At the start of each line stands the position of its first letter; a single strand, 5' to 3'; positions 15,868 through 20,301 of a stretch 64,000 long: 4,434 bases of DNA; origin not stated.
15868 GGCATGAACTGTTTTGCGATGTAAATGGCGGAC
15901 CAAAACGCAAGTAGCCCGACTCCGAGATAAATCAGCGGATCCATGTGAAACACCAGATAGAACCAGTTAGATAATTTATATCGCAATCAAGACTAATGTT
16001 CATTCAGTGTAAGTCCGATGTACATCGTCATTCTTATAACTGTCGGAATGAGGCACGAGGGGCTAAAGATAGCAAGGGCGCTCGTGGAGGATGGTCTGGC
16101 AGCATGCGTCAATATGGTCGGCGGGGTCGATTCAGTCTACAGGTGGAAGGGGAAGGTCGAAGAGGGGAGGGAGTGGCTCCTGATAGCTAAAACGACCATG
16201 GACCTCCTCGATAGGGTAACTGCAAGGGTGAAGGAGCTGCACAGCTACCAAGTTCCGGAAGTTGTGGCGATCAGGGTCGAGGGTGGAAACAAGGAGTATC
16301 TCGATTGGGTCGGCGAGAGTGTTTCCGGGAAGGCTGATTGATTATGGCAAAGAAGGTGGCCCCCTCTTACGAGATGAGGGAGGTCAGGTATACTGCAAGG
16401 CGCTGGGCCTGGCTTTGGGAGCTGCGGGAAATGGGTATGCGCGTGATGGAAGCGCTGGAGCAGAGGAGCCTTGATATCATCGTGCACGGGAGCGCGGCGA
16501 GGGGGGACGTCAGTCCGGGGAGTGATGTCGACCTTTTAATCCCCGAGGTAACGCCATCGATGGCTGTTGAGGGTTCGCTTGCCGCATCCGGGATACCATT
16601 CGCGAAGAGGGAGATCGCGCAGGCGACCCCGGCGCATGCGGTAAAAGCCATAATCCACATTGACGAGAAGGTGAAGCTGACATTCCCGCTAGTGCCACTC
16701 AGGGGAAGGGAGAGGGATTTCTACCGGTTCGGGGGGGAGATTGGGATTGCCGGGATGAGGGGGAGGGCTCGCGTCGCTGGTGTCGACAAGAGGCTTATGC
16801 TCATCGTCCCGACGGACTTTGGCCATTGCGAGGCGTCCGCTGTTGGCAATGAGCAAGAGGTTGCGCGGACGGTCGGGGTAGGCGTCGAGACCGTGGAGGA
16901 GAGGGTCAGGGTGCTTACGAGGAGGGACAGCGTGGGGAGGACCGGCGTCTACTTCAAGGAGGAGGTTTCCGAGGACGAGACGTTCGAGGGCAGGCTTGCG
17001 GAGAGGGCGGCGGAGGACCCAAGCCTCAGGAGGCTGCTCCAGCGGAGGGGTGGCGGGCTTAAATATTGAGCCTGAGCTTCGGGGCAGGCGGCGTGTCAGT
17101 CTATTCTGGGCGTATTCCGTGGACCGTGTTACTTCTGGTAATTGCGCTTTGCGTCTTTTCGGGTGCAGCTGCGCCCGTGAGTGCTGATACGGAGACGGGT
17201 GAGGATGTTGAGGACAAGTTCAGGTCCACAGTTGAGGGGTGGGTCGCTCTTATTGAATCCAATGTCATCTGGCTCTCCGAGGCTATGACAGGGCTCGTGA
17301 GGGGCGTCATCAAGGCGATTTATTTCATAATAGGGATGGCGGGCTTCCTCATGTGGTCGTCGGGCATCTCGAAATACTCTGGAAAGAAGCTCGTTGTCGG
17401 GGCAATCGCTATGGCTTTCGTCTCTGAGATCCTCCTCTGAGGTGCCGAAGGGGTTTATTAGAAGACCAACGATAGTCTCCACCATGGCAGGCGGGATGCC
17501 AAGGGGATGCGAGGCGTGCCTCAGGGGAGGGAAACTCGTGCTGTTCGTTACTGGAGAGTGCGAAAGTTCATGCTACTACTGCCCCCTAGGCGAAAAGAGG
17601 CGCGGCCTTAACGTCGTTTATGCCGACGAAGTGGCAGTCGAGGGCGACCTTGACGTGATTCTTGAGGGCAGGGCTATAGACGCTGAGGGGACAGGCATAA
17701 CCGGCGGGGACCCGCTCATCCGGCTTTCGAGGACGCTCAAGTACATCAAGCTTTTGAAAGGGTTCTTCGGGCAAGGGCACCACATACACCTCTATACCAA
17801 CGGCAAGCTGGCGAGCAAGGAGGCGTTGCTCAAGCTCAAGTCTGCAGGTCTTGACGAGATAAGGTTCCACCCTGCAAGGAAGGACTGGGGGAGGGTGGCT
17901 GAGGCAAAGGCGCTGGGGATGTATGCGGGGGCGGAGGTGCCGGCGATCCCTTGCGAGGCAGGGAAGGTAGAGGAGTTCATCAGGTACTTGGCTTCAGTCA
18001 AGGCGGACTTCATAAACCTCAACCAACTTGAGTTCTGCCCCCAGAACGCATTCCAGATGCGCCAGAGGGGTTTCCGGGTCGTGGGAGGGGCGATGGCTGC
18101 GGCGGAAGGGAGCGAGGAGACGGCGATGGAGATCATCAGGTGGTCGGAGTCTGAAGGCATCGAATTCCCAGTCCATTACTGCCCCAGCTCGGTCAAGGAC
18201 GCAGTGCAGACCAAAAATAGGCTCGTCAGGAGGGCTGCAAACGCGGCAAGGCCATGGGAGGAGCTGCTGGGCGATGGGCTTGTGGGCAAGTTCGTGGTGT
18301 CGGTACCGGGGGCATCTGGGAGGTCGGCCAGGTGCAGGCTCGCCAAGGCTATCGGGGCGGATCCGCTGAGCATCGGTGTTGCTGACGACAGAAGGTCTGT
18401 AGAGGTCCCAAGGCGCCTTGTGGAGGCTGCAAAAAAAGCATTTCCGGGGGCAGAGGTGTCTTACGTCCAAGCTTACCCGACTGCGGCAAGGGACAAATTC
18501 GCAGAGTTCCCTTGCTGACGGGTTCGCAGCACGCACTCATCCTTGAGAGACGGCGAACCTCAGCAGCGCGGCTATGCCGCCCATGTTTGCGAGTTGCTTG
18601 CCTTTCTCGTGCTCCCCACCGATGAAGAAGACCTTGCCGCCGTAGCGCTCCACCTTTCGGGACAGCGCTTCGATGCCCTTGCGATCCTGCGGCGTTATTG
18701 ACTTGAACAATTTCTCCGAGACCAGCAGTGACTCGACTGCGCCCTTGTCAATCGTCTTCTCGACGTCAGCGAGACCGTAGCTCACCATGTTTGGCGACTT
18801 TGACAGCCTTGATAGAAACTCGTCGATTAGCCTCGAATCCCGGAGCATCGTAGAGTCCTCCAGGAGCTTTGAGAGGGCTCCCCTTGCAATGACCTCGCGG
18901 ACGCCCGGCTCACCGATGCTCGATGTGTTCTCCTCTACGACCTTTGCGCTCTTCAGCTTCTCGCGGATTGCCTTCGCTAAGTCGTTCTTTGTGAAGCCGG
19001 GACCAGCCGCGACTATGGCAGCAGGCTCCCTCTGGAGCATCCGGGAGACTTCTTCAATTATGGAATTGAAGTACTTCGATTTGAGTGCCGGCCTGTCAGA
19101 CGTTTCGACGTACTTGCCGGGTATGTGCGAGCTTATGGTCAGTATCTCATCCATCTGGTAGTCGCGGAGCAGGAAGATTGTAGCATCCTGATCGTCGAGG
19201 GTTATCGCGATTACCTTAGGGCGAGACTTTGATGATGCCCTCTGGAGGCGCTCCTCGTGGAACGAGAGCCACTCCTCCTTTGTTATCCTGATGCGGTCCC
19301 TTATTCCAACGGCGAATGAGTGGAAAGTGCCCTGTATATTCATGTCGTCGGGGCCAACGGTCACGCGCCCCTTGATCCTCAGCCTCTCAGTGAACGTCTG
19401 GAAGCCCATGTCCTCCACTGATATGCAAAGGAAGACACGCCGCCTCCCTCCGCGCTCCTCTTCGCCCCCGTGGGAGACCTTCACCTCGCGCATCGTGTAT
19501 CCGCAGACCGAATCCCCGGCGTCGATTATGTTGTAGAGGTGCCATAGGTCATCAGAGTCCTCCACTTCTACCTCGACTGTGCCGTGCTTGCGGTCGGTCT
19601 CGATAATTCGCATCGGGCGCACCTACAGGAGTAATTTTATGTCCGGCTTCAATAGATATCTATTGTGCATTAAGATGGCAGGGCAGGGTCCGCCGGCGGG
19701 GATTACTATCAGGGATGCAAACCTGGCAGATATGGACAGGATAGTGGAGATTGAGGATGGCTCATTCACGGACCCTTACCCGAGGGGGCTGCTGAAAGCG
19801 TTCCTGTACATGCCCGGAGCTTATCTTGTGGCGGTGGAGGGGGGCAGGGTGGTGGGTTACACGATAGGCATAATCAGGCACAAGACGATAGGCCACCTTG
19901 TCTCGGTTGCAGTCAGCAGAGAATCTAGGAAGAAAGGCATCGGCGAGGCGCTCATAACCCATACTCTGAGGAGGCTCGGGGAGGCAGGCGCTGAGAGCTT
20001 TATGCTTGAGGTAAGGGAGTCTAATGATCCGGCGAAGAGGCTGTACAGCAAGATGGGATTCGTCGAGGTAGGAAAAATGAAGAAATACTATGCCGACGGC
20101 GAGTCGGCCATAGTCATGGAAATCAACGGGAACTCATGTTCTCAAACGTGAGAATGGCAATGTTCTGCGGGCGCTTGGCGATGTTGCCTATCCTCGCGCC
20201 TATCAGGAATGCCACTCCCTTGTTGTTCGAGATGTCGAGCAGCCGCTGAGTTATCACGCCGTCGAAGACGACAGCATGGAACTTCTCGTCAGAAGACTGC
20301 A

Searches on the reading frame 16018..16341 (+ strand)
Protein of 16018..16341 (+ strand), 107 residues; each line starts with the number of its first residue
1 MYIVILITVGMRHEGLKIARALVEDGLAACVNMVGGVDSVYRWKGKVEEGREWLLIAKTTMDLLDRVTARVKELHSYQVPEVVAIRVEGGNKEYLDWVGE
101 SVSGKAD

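Call 23: search_protein_families(library=pfam, proteins=[window:16018-16341:+], max_evalue=0.01)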
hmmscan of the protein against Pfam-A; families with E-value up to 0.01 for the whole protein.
window:16018-16341:+ (107 aa): 1 family
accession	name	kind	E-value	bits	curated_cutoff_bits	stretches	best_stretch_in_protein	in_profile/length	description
PF03091.20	CutA1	-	6.3e-36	122.6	22.4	1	3-100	1-98/99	CutA1 divalent ion tolerance protein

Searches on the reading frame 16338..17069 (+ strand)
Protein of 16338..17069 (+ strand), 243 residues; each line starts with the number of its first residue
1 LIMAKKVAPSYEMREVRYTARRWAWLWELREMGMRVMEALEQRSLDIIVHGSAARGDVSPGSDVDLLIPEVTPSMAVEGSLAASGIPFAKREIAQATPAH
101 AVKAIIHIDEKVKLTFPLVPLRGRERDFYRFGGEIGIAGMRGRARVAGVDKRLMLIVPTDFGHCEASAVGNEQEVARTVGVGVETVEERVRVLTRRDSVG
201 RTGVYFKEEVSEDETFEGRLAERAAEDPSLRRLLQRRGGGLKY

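Call 23: search_protein_families(library=pfam, proteins=[window:16338-17069:+], max_evalue=0.01)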
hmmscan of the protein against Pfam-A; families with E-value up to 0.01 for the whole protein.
window:16338-17069:+ (243 aa): 2 families
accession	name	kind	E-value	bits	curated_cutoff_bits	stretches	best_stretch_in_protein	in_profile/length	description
PF01909.29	NTP_transf_2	-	2.2e-08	34.8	21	1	38-111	6-82/93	Nucleotidyltransferase domain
PF18765.7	Polbeta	-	0.0028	18.2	26.9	1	47-68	16-37/93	Polymerase beta, Nucleotidyltransferase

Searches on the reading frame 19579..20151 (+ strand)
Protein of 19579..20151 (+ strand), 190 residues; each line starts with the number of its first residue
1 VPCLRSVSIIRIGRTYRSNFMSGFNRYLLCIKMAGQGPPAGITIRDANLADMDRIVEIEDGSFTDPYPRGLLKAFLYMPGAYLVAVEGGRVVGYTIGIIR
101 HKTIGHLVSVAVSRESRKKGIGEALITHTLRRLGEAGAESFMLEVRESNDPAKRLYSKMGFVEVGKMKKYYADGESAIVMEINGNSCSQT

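Call 23: search_protein_families(library=pfam, proteins=[window:19579-20151:+], max_evalue=0.01)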
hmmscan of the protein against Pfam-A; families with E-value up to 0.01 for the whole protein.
window:19579-20151:+ (190 aa): 7 families
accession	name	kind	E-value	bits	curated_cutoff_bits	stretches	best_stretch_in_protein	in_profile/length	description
PF00583.31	Acetyltransf_1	-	7e-20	71.9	20.7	1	53-161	2-116/116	Acetyltransferase (GNAT) family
PF13508.13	Acetyltransf_7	-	1.1e-13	51.8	27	1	81-163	4-84/84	Acetyltransferase (GNAT) domain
PF13673.13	Acetyltransf_10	-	4.2e-13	49.8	23.6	1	83-181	34-125/128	Acetyltransferase (GNAT) domain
PF08445.16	FR47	-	1.9e-09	37.8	22.1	1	97-164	14-80/86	FR47-like protein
PF13527.13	Acetyltransf_9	-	1.2e-06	29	25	1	43-161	1-124/127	Acetyltransferase (GNAT) domain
PF13420.13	Acetyltransf_4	-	1.1e-05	25.9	24.3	1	87-178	56-151/155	Acetyltransferase (GNAT) domain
PF13480.13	Acetyltransf_6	-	0.00055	20.6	22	1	63-142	50-133/143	Acetyltransferase (GNAT) domain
